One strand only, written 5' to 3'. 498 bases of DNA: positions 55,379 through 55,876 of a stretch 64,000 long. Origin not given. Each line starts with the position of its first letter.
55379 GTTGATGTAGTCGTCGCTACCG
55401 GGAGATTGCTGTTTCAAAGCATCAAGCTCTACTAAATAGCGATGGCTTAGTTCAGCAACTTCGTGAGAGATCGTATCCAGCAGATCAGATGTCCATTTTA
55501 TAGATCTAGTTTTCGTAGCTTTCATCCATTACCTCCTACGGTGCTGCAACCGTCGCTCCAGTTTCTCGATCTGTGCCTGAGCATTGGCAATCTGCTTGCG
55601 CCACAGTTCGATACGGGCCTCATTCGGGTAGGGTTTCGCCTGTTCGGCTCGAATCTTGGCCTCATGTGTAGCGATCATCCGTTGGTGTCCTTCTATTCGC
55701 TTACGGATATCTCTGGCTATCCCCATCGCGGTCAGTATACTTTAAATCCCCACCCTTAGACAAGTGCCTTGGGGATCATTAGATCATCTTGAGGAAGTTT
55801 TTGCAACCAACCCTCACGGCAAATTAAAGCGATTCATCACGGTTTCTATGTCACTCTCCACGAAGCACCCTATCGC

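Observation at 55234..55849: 590-bp two-gene mini-insert in the 3' end of pth, flanked by 26-bp direct repeats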

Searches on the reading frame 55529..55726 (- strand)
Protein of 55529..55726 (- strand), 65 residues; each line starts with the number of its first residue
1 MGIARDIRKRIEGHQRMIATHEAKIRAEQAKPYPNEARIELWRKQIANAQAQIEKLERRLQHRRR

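Call 5: search_protein_families(library=pfam, proteins=[window:55529-55726:-], max_evalue=1)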
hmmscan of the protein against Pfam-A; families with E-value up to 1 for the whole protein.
window:55529-55726:- (65 aa): 4 families
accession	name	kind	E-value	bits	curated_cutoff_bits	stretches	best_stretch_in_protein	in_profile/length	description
PF18595.6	Nuf2_DHR10-like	-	0.00027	21.4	28.4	1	9-64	50-105/117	Nuf2, DHR10-like domain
PF13600.11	DUF4140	-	0.054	14.4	27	1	10-61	40-89/98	N-terminal domain of unknown function (DUF4140)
PF19776.5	DUF6262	-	0.067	13.8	29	1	6-61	59-108/110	Family of unknown function (DUF6262)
PF14362.11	DUF4407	-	0.26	11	31.3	1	12-62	115-159/297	Domain of unknown function (DUF4407)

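Call 7: find_homologous_proteins(query=window:55529-55726:-, max_evalue=0.01)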
Query window:55529-55726:- (65 aa): 6 proteins with E <= 0.01 among 12 candidates.
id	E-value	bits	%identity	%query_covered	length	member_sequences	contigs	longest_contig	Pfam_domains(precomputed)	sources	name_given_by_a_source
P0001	1.3e-30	121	95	100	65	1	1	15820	-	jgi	jgi:ubiquinone biosynthesis protein UbiJ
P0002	1.1e-20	90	98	75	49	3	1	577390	-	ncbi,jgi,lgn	jgi:hypothetical protein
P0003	5.8e-20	88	71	85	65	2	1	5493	-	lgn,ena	-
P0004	6.5e-19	84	68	82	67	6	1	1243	-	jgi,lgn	-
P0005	4.7e-17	79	68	100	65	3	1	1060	-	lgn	-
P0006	3.2e-14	70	66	94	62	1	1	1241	-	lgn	-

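Call 20: find_encoding_contigs(protein=P0001, flank=5000, max_places=3)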
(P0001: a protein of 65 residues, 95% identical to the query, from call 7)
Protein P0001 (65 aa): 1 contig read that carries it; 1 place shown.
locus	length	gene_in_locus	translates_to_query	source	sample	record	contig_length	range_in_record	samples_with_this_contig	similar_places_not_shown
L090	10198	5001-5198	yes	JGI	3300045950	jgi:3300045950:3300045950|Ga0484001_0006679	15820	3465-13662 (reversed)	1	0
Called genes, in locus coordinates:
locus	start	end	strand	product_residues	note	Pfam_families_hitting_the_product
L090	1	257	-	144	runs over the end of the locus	PF02308:MgtC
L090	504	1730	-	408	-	PF00682:HMGL-like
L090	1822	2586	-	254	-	PF01177:Asp_Glu_race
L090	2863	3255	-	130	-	-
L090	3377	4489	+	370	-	PF01168:Ala_racemase_N, PF00842:Ala_racemase_C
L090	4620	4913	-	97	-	-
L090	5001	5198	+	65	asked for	-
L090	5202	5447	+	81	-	-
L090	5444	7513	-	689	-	PF04879:Molybdop_Fe4S4, PF00384:Molybdopterin, PF01568:Molydop_binding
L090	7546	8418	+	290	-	PF01887:SAM_HAT_N, PF20257:SAM_HAT_C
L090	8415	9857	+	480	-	PF01743:PolyA_pol, PF12627:PolyA_pol_RNAbd, PF01966:HD, PF13735:tRNA_NucTran2_2 (faint)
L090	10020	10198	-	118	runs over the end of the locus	-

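Call 31: search_protein_families(library=phrogs, proteins=[window:55529-55726:-], max_evalue=1)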
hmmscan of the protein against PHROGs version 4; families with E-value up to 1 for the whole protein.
window:55529-55726:- (65 aa): 7 families
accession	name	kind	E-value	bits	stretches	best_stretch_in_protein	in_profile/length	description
phrog_10613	-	tail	0.002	19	1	8-62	65-119/237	tail length tape measure protein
phrog_21917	-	unknown function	0.082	11.6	1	22-61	1156-1195/1395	-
phrog_4704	-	tail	0.1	12.2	1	7-62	111-160/625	tail length tape measure protein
phrog_31273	-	unknown function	0.13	13.4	1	46-62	27-43/50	-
phrog_24779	-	unknown function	0.15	13.2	1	22-57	46-77/86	-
phrog_1638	-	unknown function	0.16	13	1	5-58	3-61/64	-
phrog_77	-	DNA, RNA and nucleotide metabolism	0.22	10.9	1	6-61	736-787/967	SbcC-like subunit of palindrome specific endonuclease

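Call 32: search_protein_families(library=padloc, proteins=[window:55529-55726:-], max_evalue=1)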
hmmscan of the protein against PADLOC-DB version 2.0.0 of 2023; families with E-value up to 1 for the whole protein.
window:55529-55726:- (65 aa): 0 families

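Call 36: search_solved_structures(query=A4, max_evalue=1)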
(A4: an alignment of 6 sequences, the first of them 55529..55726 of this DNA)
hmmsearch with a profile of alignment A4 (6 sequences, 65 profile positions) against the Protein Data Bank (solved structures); distinct sequences matched with E-value up to 1: 3.
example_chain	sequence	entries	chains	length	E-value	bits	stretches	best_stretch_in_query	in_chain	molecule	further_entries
3jyu_A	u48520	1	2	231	0.046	17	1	23-59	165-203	Ubiquitin carboxyl-terminal hydrolase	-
5ctr_C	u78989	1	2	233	0.052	16.9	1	23-58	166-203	Ubiquitin carboxyl-terminal hydrolase 4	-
3co4_A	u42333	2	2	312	0.44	13.9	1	7-36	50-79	Chitinase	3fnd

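Call 47: predict_structure(alignment_id=A4)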
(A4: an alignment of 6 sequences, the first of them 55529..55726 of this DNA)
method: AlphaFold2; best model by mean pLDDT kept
length: 65 residues; sequences in the alignment: 6
mean_pLDDT: 92.8   pTM: 0.74
mean pLDDT of the five models: 92.8, 91.8, 91.5, 90.9, 88.7
residues with pLDDT >= 90: 53; 70-90: 10; 50-70: 2; < 50: 0
segments of 3 or more residues with pLDDT < 50: none
pLDDT, mean of each block of 10 residues (from residue 1): 86 97 96 94 97 94 78
secondary structure, 60 per line:
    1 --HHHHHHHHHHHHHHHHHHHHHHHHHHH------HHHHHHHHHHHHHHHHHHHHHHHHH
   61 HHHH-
elements in order: H3-29 H36-64

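Call 57: find_homologous_proteins(query=L090:5444-7513:-, max_evalue=1e-100)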
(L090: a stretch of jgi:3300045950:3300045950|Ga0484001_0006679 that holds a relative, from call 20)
Query L090:5444-7513:- (689 aa): 7786 proteins with E <= 1e-100 among 8000 candidates; the best 120 are listed.
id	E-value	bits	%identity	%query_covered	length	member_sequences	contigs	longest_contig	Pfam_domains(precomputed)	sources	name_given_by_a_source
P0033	0.0e+0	1418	88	100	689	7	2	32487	PF00384.28,PF01568.28,PF04879.22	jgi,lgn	jgi:formate dehydrogenase alpha subunit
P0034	0.0e+0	1410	87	100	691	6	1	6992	PF00384.28,PF01568.28,PF04879.22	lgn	-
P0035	0.0e+0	1393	86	100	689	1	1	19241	PF00384.28,PF01568.28,PF04879.22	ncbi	-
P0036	0.0e+0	1382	85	100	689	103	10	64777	PF00384.28,PF01568.28,PF04879.22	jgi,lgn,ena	jgi:formate dehydrogenase alpha subunit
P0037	0.0e+0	1382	86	100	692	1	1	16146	PF00384.28,PF01568.28,PF04879.22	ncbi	-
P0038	0.0e+0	1381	85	100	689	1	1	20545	PF00384.28,PF01568.28,PF04879.22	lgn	-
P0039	0.0e+0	1380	86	100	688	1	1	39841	PF00384.28,PF01568.28,PF04879.22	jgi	-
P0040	0.0e+0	1376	85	100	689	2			PF00384.28,PF01568.28,PF04879.22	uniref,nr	uniref:Formate dehydrogenase, alpha subunit n=1 Tax=Acetithermum autotrophicum TaxID=1446466 RepID=H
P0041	0.0e+0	1342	83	100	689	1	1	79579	PF00384.28,PF01568.28,PF04879.22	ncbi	-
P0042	0.0e+0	1341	83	100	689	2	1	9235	PF00384.28,PF01568.28,PF04879.22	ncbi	-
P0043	0.0e+0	1321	82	100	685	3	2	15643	PF00384.28,PF01568.28,PF04879.22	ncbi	-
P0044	0.0e+0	1319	81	100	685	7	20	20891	PF00384.28,PF01568.28,PF04879.22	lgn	-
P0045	0.0e+0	1254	77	100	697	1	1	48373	PF00384.28,PF01568.28,PF04879.22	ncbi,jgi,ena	-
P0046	0.0e+0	1249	78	100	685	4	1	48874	PF00384.28,PF01568.28,PF04879.22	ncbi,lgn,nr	ncbi:formate dehydrogenase subunit alpha [Candidatus Acetothermia bacterium]|nr:formate dehydrogenas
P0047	0.0e+0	1248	77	99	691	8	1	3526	PF00384.28,PF01568.28,PF04879.22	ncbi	-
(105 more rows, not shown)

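Call 58: find_encoding_contigs(protein=P0033, flank=3500, max_places=3)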
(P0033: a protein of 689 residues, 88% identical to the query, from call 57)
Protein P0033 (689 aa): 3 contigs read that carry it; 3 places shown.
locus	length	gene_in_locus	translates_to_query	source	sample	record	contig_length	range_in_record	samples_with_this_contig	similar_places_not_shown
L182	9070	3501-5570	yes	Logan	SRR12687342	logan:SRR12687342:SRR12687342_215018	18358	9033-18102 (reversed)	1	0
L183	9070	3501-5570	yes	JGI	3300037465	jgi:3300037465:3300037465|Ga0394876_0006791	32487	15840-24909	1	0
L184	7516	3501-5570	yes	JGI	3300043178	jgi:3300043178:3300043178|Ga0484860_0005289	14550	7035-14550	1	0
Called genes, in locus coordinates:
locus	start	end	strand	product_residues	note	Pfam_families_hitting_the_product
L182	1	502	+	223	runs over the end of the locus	PF00293:NUDIX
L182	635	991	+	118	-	-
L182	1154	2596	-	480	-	PF01743:PolyA_pol, PF12627:PolyA_pol_RNAbd, PF01966:HD, PF13735:tRNA_NucTran2_2 (weak)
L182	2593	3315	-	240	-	PF01887:SAM_HAT_N, PF20257:SAM_HAT_C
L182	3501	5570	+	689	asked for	PF04879:Molybdop_Fe4S4, PF00384:Molybdopterin, PF01568:Molydop_binding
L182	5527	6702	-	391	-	PF01168:Ala_racemase_N, PF00842:Ala_racemase_C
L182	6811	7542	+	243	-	PF01177:Asp_Glu_race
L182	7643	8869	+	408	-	PF00682:HMGL-like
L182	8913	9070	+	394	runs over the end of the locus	PF00108:Thiolase_N, PF00109:ketoacyl-synt (faint), PF02803:Thiolase_C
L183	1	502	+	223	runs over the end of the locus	PF00293:NUDIX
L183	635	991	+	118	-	-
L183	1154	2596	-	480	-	PF01743:PolyA_pol, PF12627:PolyA_pol_RNAbd, PF01966:HD, PF13735:tRNA_NucTran2_2 (weak)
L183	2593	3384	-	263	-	PF01887:SAM_HAT_N, PF20257:SAM_HAT_C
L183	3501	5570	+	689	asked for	PF04879:Molybdop_Fe4S4, PF00384:Molybdopterin, PF01568:Molydop_binding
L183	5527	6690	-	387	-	PF01168:Ala_racemase_N, PF00842:Ala_racemase_C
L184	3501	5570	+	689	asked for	PF04879:Molybdop_Fe4S4, PF00384:Molybdopterin, PF01568:Molydop_binding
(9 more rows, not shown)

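Call 59: find_encoding_contigs(protein=P0036, flank=3500, max_places=4)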
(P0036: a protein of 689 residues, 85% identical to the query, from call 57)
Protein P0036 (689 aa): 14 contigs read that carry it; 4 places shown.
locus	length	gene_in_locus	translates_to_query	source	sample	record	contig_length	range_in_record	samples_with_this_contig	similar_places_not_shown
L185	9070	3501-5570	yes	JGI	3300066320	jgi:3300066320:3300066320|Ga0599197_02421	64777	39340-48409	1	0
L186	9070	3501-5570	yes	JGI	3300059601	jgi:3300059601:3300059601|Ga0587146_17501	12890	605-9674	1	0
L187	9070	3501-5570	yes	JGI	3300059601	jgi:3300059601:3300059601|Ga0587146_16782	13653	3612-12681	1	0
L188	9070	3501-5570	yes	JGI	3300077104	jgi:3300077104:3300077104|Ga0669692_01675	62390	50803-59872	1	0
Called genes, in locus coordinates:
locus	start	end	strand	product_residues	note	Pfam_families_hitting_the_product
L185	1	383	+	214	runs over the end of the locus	PF00293:NUDIX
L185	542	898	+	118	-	-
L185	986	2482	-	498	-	PF01743:PolyA_pol, PF12627:PolyA_pol_RNAbd, PF01966:HD (weak)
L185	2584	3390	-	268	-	PF01887:SAM_HAT_N, PF20257:SAM_HAT_C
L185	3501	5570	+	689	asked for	PF04879:Molybdop_Fe4S4, PF00384:Molybdopterin, PF01568:Molydop_binding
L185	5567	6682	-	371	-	PF01168:Ala_racemase_N, PF00842:Ala_racemase_C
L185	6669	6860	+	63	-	-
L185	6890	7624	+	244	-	PF01177:Asp_Glu_race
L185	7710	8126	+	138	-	PF02308:MgtC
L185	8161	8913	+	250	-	PF00005:ABC_tran, PF13304:AAA_21 (faint)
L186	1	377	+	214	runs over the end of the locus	PF00293:NUDIX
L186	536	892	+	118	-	-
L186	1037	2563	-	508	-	PF01743:PolyA_pol, PF12627:PolyA_pol_RNAbd, PF01966:HD (weak)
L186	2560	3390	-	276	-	PF01887:SAM_HAT_N, PF20257:SAM_HAT_C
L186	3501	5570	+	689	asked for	PF04879:Molybdop_Fe4S4, PF00384:Molybdopterin, PF01568:Molydop_binding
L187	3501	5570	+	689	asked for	PF04879:Molybdop_Fe4S4, PF00384:Molybdopterin, PF01568:Molydop_binding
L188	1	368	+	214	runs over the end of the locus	PF00293:NUDIX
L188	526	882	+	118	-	-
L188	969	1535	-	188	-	PF13735:tRNA_NucTran2_2 (faint)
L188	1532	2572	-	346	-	PF01743:PolyA_pol, PF12627:PolyA_pol_RNAbd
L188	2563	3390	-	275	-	PF01887:SAM_HAT_N, PF20257:SAM_HAT_C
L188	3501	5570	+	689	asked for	PF04879:Molybdop_Fe4S4, PF00384:Molybdopterin, PF01568:Molydop_binding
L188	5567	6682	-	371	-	PF01168:Ala_racemase_N, PF00842:Ala_racemase_C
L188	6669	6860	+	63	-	-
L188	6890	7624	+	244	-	PF01177:Asp_Glu_race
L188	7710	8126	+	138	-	PF02308:MgtC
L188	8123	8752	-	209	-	PF01596:Methyltransf_3, PF01135:PCMT, PF08704:GCD14 (weak), PF13847:Methyltransf_31, PF13649:Methyltransf_25, PF08241:Methyltransf_11 (weak), PF13578:Methyltransf_24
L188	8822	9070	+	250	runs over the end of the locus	PF00005:ABC_tran, PF13304:AAA_21 (faint)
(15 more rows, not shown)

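Call 62: find_related_loci(query=A2, collection=viral_contigs, flank=8000)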
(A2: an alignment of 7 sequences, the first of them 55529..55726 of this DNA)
Query A2 (65 aa) in viral_contigs; peptide patterns used: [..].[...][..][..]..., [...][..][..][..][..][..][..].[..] (x = any residue, [..] = any of these).
126 stretches matched a pattern; 2 encode a relative of the query (tblastn E <= 1e-3); 2 distinct loci.
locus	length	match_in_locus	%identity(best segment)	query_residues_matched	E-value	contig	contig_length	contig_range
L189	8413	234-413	45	1-60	4e-13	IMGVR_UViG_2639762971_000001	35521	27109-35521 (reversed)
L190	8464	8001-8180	45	1-60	4e-13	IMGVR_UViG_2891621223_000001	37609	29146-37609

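Call 71: search_protein_families(library=pfam, alignment_id=A2, max_evalue=0.1)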
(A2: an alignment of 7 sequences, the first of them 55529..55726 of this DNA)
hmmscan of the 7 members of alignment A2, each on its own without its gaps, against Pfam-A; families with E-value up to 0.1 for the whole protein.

A. member 1, window:55529-55726:- (65 aa): 3 families
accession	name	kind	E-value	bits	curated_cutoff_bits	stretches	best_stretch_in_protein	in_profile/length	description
PF18595.6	Nuf2_DHR10-like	-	0.00027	21.4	28.4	1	9-64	50-105/117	Nuf2, DHR10-like domain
PF13600.11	DUF4140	-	0.054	14.4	27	1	10-61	40-89/98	N-terminal domain of unknown function (DUF4140)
PF19776.5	DUF6262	-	0.067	13.8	29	1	6-61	59-108/110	Family of unknown function (DUF6262)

B. families by the number of members that match (of 7 scanned): 12 families
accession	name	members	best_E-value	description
PF18595.6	Nuf2_DHR10-like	6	4.7e-05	Nuf2, DHR10-like domain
PF13600.11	DUF4140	3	0.036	N-terminal domain of unknown function (DUF4140)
PF24627.1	PUMA_CC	1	0.00066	PUMA coiled-coil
PF07926.17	TPR_MLP1_2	1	0.0083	TPR/MLP1/MLP2-like protein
PF25228.1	Lips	1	0.017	Lips protein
PF13801.11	Metal_resist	1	0.027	Heavy-metal resistance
PF15393.11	DUF4615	1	0.031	Domain of unknown function (DUF4615)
PF16326.10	ABC_tran_CTD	1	0.049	ABC transporter C-terminal domain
PF24850.1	CC_BshC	1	0.058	Bacillithiol biosynthesis BshC, C-terminal coiled-coil domain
PF19776.5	DUF6262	1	0.067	Family of unknown function (DUF6262)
PF24814.1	WD40_Prp19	1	0.075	Prp19 WD40 domain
PF02181.28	FH2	1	0.083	Formin Homology 2 Domain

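Call 73: search_protein_families(library=ncbifam, proteins=[window:55529-55726:-, L189:234-419:+, L189:416-682:+, L189:672-911:+, L189:901-1167:-, L090:4620-4913:-], max_evalue=0.1)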
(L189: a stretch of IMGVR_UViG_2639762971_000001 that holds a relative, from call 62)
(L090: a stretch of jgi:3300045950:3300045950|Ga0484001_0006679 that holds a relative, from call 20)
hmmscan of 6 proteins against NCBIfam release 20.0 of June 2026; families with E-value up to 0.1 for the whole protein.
window:55529-55726:- (65 aa): 3 families
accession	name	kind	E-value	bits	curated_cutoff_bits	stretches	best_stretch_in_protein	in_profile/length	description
TIGR02169.1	SMC_prok_A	equivalog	0.015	13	729.4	1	7-63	736-792/1165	chromosome segregation protein SMC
NF038287.2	Amuc_1100_fam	equivalog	0.024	14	180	1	23-63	48-88/326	Amuc_1100 family pilus-like protein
NF045487.1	ASRP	equivalog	0.049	12.2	300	1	6-63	160-216/593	archaea-specific SMC-related protein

L189:234-419:+ (61 aa): 0 families

L189:416-682:+ (88 aa): 0 families

L189:672-911:+ (79 aa): 9 families
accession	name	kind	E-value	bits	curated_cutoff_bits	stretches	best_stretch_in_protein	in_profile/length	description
TIGR02612.1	mob_myst_A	hypoth_equivalog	1e-05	25.4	122.6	1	16-66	31-83/150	mobile mystery protein A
TIGR02607.1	antidote_HigA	equivalog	0.0045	16.8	47.7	1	16-44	14-42/81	HigA family addiction module antitoxin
NF006015.0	PRK08154.1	subfamily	0.006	15.8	204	1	19-76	40-95/314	anaerobic benzoate catabolism transcriptional regulator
NF007271.0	PRK09726.1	equivalog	0.016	15.2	79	1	19-72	22-74/88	type II toxin-antitoxin system antitoxin HipB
NF041951.1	phage_RstR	subfamily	0.023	15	80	1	13-70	6-62/108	RstR family transcriptional repressor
TIGR03070.1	couple_hipB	subfamily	0.036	14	71.65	1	19-43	12-36/58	type II toxin-antitoxin system Y4mF family antitoxin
NF047407.1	TransRegMntRTherm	equivalog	0.051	13.2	350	1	15-42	25-52/227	manganese-dependent transcriptional regulator MntR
NF033545.0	transpos_IS630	equivalog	0.055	12.9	100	0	15-43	5-33/299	IS630 family transposase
TIGR02937.1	sigma70-ECF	superfamily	0.069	12.8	42.9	0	16-42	127-153/165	sigma-70 family RNA polymerase sigma factor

L189:901-1167:- (88 aa): 3 families
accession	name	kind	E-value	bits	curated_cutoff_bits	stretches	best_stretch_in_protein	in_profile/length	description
NF047515.1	SpiroCoCo_C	equivalog_domain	0.0083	15.3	125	1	2-64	134-197/313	SpiroCoCo family coiled-coil protein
NF045487.1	ASRP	equivalog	0.024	13.2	300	1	6-61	418-473/593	archaea-specific SMC-related protein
NF041201.1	recomb_XisF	equivalog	0.032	13.2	375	1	19-63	372-416/465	fdxN element excision recombinase XisF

L090:4620-4913:- (97 aa): 0 families

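Call 76: find_encoding_contigs(protein=P0046, flank=3500, max_places=4)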
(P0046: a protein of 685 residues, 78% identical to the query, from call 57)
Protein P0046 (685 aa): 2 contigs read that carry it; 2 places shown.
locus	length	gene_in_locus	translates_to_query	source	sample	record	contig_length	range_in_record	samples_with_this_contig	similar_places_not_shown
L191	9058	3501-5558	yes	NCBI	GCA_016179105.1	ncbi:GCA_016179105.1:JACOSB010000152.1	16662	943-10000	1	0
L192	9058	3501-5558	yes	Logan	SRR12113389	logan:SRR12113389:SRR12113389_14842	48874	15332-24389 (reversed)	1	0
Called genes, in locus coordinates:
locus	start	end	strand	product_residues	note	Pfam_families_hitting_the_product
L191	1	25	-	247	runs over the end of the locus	PF00753:Lactamase_B, PF12706:Lactamase_B_2, PF23023:Anti-Pycsar_Apyc1 (weak)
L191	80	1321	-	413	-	PF02812:ELFV_dehydrog_N, PF00208:ELFV_dehydrog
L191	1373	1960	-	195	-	PF00293:NUDIX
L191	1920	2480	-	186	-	PF00575:S1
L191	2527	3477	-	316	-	PF04321:RmlD_sub_bind, PF05368:NmrA, PF01073:3Beta_HSD, PF01370:Epimerase, PF07993:NAD_binding_4 (weak), PF13460:NAD_binding_10, PF16363:GDP_Man_Dehyd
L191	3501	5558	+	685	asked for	PF04879:Molybdop_Fe4S4, PF00384:Molybdopterin, PF01568:Molydop_binding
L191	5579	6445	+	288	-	PF02634:FdhD-NarQ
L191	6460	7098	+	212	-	PF01135:PCMT (weak), PF01209:Ubie_methyltran, PF13489:Methyltransf_23 (weak), PF05175:MTS, PF08241:Methyltransf_11, PF08242:Methyltransf_12, PF13649:Methyltransf_25, PF13847:Methyltransf_31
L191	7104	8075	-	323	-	PF01544:CorA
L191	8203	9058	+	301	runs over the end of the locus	PF02729:OTCace_N, PF00185:OTCace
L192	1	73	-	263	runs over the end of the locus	PF00753:Lactamase_B, PF23023:Anti-Pycsar_Apyc1 (weak), PF12706:Lactamase_B_2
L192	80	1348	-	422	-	PF02812:ELFV_dehydrog_N, PF00208:ELFV_dehydrog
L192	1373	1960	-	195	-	PF00293:NUDIX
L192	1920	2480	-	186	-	PF00575:S1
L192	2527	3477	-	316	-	PF04321:RmlD_sub_bind, PF05368:NmrA, PF01073:3Beta_HSD, PF01370:Epimerase, PF07993:NAD_binding_4 (weak), PF13460:NAD_binding_10, PF16363:GDP_Man_Dehyd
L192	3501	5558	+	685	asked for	PF04879:Molybdop_Fe4S4, PF00384:Molybdopterin, PF01568:Molydop_binding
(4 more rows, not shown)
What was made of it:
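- Tried and rejected: The candidate, P0046, turned out to belong to another assembly (call 76).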
